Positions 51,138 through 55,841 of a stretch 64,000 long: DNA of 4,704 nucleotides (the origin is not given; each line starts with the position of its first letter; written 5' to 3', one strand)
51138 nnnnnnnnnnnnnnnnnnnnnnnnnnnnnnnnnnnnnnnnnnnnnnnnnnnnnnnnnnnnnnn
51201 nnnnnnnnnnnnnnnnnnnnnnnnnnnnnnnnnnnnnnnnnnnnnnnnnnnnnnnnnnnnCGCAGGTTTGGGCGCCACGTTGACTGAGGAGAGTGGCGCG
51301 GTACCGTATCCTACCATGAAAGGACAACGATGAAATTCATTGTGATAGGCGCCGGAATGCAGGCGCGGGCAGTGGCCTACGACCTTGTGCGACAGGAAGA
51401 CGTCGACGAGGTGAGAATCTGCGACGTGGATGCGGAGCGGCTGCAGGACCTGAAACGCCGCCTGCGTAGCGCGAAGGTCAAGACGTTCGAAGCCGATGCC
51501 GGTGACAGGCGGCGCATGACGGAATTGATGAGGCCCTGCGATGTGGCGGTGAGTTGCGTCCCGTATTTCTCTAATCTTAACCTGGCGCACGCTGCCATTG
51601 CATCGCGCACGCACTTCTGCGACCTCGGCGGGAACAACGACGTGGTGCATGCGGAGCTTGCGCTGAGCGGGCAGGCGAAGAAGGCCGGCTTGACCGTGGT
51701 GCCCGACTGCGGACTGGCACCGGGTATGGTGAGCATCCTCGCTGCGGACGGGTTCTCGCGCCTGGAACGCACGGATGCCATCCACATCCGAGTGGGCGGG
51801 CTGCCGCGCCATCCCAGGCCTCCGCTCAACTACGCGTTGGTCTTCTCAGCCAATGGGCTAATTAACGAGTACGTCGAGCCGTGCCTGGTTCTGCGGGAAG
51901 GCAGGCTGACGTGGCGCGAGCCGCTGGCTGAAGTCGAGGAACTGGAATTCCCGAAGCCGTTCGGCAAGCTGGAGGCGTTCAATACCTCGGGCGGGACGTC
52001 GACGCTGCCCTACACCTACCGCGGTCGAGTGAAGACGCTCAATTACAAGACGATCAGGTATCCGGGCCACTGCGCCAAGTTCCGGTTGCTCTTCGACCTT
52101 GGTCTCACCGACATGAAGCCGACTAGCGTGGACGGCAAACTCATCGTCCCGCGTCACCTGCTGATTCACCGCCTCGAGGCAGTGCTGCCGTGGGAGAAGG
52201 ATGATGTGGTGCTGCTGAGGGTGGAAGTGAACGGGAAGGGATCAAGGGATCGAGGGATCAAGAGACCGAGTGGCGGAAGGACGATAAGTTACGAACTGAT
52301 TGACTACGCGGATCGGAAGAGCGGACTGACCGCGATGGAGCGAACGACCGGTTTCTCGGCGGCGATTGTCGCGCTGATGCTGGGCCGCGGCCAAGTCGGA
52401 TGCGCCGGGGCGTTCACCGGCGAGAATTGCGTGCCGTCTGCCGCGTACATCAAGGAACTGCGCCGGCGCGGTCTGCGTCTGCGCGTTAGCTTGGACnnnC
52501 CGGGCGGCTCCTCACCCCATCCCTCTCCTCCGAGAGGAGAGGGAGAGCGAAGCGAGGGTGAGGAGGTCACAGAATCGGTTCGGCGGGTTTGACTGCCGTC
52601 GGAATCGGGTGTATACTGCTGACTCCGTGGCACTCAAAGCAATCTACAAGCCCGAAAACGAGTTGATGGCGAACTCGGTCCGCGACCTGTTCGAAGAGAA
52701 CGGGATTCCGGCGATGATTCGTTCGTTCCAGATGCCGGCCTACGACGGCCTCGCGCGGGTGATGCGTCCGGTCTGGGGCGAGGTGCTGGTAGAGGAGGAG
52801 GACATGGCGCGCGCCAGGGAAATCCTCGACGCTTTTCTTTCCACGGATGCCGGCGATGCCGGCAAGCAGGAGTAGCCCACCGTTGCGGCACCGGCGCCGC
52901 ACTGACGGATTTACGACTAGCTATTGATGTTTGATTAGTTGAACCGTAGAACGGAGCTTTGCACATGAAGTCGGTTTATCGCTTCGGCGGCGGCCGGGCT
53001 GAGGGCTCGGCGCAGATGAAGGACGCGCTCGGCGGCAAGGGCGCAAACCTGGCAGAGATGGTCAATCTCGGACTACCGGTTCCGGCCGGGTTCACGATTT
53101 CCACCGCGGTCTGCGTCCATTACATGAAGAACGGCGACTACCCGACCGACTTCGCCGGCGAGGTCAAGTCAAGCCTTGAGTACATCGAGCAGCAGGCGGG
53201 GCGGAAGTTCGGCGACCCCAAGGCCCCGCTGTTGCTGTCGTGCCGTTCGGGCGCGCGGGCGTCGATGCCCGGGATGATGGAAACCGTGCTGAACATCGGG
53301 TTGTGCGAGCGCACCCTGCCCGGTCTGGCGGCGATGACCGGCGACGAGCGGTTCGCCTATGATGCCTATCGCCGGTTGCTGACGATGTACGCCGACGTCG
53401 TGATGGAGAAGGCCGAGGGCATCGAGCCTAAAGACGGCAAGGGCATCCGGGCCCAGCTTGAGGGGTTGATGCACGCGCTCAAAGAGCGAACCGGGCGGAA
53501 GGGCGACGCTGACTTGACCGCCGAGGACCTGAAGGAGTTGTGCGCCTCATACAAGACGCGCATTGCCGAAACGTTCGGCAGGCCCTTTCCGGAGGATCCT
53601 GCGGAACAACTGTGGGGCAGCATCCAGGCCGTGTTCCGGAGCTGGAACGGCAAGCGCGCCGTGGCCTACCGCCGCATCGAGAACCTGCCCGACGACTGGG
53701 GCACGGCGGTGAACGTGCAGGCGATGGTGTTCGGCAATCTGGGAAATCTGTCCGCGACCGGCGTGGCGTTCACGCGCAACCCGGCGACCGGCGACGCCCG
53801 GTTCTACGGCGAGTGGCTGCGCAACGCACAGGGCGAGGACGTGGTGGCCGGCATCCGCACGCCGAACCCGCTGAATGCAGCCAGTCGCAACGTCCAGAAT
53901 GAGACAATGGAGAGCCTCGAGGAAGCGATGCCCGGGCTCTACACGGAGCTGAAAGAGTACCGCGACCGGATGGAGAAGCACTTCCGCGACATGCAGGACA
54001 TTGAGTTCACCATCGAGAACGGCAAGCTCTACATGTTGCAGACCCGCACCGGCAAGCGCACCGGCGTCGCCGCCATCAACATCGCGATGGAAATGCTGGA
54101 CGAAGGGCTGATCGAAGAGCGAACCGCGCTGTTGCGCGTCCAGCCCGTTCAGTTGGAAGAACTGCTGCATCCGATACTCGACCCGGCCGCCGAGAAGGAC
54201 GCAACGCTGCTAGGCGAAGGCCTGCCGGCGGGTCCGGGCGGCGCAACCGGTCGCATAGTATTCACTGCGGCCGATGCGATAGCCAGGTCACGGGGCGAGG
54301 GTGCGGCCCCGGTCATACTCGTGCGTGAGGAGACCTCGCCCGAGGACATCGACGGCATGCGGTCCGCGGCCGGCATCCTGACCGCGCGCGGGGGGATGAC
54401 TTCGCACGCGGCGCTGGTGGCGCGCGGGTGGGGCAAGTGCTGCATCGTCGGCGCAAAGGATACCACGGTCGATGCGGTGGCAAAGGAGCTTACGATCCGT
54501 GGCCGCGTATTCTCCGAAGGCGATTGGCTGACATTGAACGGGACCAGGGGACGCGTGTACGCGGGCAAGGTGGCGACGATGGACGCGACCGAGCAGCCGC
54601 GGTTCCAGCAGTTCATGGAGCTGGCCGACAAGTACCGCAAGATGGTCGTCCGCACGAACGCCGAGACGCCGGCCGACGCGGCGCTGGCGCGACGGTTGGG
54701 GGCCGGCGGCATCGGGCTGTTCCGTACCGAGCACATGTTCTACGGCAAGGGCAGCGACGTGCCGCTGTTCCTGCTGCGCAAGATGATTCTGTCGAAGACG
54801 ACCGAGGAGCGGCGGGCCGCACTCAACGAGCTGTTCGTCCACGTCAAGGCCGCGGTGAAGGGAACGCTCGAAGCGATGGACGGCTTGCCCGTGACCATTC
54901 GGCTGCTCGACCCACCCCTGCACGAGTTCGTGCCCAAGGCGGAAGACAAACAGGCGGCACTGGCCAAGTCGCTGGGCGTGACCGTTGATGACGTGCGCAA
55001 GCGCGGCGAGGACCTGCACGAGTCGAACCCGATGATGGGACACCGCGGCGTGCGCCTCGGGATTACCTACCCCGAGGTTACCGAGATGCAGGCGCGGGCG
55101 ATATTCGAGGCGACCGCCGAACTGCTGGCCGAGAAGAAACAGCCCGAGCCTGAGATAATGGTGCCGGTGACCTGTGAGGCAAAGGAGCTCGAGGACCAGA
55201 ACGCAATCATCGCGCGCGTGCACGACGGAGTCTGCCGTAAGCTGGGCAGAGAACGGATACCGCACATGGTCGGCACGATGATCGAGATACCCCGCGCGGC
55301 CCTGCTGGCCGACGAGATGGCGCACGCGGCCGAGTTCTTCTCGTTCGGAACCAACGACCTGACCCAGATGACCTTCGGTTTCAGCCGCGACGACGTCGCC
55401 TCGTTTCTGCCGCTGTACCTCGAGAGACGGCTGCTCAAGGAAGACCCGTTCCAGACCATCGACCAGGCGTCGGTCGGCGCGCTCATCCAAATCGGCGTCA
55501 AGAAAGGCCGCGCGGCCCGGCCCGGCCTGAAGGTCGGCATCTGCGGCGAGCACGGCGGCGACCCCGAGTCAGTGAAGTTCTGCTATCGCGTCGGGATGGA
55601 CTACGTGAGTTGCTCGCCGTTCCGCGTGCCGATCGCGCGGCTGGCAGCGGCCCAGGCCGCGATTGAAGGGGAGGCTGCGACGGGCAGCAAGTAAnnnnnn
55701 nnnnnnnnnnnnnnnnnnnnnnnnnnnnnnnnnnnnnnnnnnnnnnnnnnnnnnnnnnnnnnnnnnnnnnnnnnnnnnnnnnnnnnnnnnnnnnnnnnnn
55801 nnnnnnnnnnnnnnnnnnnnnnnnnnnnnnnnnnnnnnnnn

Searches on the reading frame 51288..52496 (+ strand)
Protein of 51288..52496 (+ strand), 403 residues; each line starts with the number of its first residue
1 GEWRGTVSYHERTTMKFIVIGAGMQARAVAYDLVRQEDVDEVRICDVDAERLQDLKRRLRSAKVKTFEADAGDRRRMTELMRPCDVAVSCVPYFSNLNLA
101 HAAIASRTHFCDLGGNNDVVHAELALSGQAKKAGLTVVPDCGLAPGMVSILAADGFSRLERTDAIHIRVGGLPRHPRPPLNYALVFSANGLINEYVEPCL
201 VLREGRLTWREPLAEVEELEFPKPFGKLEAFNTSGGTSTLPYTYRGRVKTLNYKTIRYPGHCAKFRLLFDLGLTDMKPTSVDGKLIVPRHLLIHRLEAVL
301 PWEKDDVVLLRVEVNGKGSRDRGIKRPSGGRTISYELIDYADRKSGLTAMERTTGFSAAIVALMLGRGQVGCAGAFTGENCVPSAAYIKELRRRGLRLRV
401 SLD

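Call 89: search_protein_families(library=pfam, proteins=[window:51288-52496:+], max_evalue=0.00001)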
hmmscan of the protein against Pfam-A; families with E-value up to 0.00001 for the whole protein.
window:51288-52496:+ (403 aa): 2 families
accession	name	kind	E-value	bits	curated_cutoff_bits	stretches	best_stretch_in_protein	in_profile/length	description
PF16653.10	Sacchrp_dh_C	-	7e-37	128.4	31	1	142-396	1-265/265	Saccharopine dehydrogenase C-terminal domain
PF03435.24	Sacchrp_dh_NADP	-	2.6e-21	76.7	25.1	1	18-138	2-129/129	Saccharopine dehydrogenase NADP binding domain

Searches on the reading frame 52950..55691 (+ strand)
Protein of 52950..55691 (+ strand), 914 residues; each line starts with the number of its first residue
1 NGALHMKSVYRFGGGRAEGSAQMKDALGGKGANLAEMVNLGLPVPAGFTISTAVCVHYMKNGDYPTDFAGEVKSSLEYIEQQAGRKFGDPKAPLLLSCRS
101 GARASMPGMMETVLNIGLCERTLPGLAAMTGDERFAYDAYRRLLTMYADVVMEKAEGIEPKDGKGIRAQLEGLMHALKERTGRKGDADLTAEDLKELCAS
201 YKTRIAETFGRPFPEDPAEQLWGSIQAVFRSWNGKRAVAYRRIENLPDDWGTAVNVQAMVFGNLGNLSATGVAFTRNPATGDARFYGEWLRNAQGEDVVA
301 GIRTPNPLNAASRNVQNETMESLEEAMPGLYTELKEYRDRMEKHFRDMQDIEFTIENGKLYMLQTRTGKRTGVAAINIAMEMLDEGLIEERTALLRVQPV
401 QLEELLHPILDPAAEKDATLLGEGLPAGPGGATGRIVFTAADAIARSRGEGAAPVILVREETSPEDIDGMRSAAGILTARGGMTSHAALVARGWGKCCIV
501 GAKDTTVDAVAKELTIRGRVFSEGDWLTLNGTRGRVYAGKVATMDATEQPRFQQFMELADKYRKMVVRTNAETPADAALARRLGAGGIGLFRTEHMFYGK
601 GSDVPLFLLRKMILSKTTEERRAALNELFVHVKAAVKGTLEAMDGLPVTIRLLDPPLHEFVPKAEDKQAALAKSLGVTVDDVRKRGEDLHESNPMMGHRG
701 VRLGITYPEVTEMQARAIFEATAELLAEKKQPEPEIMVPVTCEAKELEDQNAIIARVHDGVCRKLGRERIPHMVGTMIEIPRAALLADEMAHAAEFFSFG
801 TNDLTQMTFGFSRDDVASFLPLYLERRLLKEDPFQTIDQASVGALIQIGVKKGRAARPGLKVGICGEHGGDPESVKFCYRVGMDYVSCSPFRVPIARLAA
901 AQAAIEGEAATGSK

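Call 89: search_protein_families(library=pfam, proteins=[window:52950-55691:+], max_evalue=0.00001)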
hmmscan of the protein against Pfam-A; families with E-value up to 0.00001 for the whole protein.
window:52950-55691:+ (914 aa): 3 families
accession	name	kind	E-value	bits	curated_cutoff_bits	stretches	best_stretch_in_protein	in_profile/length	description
PF02896.24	PEP-utilizers_C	-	2.6e-75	253.8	22.8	1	550-903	5-291/293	PEP-utilising enzyme, PEP-binding domain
PF01326.24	PPDK_N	-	2.4e-51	175.4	27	2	67-385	76-326/328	Pyruvate phosphate dikinase, AMP/ATP-binding domain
PF00391.29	PEP-utilizers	-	5e-24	84.1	23.1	1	453-534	3-72/72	PEP-utilising enzyme, mobile domain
